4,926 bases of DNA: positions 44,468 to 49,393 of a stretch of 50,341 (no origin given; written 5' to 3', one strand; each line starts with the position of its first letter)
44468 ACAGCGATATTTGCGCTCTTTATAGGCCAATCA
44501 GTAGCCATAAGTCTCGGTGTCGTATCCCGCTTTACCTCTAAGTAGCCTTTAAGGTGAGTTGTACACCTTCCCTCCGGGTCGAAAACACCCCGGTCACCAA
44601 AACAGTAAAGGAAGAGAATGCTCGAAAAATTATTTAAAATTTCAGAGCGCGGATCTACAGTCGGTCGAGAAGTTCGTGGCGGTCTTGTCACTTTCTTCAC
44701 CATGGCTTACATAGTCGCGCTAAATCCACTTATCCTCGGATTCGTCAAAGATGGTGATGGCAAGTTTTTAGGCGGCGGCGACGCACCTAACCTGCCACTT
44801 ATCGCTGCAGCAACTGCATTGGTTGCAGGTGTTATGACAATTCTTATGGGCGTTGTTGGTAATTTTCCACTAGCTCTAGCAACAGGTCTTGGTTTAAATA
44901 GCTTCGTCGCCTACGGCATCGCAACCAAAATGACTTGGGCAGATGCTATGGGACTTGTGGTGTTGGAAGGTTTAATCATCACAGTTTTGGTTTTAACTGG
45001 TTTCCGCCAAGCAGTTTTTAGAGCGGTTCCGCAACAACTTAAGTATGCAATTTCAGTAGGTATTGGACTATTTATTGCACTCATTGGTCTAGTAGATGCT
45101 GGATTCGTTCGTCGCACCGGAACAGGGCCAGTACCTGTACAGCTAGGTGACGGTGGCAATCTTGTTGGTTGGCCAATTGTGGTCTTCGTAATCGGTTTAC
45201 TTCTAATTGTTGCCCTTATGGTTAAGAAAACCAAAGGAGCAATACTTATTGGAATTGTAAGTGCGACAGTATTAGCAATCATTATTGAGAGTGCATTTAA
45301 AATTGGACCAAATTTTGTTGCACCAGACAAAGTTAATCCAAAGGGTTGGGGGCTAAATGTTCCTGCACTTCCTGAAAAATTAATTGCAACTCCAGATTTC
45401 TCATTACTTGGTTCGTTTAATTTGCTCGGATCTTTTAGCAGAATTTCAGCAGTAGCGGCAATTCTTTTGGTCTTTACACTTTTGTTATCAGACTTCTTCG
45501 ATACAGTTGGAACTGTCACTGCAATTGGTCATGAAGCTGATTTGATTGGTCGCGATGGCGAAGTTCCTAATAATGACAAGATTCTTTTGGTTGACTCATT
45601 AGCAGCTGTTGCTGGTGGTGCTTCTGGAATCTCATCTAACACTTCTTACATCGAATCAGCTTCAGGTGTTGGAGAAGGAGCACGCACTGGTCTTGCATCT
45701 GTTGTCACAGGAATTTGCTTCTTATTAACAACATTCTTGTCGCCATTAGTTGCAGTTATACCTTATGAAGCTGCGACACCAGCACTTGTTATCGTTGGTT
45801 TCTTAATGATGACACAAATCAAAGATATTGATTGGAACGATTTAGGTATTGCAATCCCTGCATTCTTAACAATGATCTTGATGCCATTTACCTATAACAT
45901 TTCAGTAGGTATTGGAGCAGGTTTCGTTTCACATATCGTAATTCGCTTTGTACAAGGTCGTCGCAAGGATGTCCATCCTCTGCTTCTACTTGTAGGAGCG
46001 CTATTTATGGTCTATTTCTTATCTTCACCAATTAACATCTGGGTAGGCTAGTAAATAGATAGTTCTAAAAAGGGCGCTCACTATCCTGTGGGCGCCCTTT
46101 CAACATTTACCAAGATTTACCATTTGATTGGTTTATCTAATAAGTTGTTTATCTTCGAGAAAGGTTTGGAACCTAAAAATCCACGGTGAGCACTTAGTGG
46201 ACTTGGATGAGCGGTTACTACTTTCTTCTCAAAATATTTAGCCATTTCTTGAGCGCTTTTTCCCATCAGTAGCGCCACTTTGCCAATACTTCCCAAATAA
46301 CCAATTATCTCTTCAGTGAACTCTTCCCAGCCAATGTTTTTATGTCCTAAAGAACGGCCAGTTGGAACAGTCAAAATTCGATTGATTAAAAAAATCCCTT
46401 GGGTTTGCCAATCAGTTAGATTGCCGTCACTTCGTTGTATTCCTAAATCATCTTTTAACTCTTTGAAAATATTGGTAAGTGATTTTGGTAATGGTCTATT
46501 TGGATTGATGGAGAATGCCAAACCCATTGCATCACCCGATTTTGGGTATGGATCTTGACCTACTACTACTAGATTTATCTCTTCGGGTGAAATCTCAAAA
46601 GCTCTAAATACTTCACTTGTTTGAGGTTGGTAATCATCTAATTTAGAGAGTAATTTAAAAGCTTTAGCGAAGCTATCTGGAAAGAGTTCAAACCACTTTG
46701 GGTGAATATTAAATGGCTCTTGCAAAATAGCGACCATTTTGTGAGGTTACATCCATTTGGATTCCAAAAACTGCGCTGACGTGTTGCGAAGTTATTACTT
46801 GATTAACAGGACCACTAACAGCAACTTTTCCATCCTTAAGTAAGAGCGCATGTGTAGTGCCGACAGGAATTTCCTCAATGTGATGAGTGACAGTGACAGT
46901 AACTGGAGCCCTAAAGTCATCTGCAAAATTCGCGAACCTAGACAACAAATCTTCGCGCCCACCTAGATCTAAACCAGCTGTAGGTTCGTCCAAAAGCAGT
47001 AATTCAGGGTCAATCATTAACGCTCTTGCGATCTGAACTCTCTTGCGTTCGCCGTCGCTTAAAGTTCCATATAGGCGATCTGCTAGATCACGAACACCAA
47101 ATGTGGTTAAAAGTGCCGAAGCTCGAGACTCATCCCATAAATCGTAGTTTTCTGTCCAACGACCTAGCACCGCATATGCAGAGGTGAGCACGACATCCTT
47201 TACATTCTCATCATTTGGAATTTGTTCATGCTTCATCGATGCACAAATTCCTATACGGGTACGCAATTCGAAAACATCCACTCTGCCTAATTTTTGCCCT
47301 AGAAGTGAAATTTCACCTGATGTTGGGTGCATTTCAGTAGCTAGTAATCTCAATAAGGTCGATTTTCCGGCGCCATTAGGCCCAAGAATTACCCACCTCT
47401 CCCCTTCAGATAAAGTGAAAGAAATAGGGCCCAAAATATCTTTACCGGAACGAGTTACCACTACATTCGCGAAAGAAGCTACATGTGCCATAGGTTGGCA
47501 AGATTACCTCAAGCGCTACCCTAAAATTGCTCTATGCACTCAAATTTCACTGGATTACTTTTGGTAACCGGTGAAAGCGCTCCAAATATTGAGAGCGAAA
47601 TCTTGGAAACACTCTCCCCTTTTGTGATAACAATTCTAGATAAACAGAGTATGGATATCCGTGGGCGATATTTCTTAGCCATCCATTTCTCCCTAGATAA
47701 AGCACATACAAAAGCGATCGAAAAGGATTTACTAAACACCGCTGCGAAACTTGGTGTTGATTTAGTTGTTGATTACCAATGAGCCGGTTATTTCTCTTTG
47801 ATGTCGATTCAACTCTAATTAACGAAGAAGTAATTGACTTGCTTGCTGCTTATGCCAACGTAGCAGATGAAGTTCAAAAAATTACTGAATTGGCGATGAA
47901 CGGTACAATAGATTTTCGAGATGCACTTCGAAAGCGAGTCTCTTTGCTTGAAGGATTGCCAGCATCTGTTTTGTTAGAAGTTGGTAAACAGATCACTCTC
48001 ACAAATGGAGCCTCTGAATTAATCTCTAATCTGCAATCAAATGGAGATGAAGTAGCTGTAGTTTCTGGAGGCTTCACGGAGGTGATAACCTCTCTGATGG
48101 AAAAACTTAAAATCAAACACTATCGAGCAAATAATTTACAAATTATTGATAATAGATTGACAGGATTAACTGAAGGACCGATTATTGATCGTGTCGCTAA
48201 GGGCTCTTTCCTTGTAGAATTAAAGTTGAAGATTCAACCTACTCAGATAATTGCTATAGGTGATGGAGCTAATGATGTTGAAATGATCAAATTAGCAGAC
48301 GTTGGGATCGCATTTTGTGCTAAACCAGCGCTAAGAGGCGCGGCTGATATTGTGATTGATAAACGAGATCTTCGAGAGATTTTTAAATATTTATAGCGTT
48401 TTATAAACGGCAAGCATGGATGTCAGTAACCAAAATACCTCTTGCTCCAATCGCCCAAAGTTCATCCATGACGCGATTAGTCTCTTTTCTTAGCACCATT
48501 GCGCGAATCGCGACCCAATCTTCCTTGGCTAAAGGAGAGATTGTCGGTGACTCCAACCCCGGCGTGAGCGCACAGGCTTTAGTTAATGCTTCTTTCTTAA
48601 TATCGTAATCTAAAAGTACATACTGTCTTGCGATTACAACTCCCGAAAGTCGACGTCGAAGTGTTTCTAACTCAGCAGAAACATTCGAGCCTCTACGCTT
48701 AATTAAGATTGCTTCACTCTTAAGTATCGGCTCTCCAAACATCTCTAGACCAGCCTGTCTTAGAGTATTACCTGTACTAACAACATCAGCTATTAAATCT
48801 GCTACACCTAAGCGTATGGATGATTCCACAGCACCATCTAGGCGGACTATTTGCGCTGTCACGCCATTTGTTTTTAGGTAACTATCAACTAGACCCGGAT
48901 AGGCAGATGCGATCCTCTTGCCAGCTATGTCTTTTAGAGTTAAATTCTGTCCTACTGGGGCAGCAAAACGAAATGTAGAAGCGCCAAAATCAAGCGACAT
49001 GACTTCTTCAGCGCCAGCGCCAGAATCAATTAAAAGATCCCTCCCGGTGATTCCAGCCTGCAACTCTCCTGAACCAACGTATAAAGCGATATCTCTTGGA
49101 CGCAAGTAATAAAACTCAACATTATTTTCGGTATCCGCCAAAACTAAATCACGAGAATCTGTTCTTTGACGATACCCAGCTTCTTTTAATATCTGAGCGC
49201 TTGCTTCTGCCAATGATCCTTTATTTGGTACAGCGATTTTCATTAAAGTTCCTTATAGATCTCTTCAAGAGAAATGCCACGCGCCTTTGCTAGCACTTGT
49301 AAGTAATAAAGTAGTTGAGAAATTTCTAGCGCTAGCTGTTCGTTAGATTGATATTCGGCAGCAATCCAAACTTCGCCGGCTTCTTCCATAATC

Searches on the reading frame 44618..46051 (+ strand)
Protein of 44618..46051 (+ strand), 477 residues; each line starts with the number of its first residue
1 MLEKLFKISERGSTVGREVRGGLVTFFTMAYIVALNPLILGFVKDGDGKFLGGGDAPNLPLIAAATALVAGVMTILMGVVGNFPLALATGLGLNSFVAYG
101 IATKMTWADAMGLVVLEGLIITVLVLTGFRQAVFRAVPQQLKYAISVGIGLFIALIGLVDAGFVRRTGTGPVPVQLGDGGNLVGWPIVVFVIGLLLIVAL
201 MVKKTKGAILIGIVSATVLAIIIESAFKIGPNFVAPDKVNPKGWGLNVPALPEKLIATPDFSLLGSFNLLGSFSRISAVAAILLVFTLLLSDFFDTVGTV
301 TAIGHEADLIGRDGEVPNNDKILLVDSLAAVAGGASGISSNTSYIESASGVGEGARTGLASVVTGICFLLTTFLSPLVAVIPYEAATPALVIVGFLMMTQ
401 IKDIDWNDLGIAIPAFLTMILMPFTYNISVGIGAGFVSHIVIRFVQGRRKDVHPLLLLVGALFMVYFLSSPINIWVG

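Call 40: search_protein_families(library=pfam, max_evalue=0.000001, proteins=[window:44618-46051:+])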
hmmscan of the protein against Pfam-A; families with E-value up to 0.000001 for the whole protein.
window:44618-46051:+ (477 aa): 1 family
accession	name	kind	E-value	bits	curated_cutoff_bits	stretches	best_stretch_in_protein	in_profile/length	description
PF00860.26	Xan_ur_permease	-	1.4e-28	100.2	27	1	19-431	4-386/389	Permease family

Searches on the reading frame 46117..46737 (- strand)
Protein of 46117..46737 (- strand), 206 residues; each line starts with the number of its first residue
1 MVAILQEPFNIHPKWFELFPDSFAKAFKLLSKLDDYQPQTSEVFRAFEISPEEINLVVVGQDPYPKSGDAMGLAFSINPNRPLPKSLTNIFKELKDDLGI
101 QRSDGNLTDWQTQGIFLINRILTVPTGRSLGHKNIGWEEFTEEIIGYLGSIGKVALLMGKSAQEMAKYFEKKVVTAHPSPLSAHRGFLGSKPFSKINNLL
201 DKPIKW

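Call 40: search_protein_families(library=pfam, max_evalue=0.000001, proteins=[window:46117-46737:-])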
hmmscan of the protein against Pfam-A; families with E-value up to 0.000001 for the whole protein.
window:46117-46737:- (206 aa): 1 family
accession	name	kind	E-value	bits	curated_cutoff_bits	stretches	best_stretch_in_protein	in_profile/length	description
PF03167.25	UDG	-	2.2e-14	54.2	24.3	1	51-200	5-140/141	Uracil DNA glycosylase superfamily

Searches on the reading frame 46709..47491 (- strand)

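Call 40: search_protein_families(library=pfam, max_evalue=0.000001, proteins=[window:46709-47491:-])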
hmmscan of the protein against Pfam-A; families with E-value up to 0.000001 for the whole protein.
window:46709-47491:- (260 aa): 2 families
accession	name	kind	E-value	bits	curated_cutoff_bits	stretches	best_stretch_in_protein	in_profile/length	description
PF00005.33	ABC_tran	-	4.2e-34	118.5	25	1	21-172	2-137/137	ABC transporter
PF13304.12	AAA_21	-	4.7e-09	37.2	27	0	34-51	3-20/304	AAA domain, putative AbiEii toxin, Type IV TA system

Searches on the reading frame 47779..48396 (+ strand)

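Call 40: search_protein_families(library=pfam, max_evalue=0.000001, proteins=[window:47779-48396:+])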
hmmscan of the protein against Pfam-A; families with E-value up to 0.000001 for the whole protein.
window:47779-48396:+ (205 aa): 4 families
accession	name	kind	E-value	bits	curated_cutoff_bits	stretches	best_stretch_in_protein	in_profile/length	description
PF12710.13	HAD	-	2.1e-20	74.4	27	1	6-170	2-188/189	haloacid dehalogenase-like hydrolase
PF00702.32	Hydrolase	-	9.9e-18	65.7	26.4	1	3-174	2-191/191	haloacid dehalogenase-like hydrolase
PF08282.18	Hydrolase_3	-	5.8e-12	46.3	20.9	1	139-197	186-247/255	haloacid dehalogenase-like hydrolase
PF13419.12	HAD_2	-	2.5e-07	31.4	23.8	0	6-115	2-121/178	Haloacid dehalogenase-like hydrolase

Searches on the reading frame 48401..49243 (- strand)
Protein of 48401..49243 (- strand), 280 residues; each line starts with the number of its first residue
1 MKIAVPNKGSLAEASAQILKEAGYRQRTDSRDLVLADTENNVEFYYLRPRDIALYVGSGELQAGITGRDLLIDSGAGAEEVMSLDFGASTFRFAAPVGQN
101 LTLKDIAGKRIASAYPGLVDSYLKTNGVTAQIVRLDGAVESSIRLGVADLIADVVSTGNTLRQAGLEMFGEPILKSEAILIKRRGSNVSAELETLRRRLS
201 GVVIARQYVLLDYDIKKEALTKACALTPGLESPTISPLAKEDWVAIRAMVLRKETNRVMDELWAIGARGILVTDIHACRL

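Call 40: search_protein_families(library=pfam, max_evalue=0.000001, proteins=[window:48401-49243:-])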
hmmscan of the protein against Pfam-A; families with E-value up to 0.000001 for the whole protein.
window:48401-49243:- (280 aa): 2 families
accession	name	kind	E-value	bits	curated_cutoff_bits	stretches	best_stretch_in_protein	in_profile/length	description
PF01634.23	HisG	-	8e-42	143.3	25.5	1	48-200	1-157/158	ATP phosphoribosyltransferase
PF08029.16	HisG_C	-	3.7e-29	101.1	23.5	1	205-276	1-72/73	HisG, C-terminal domain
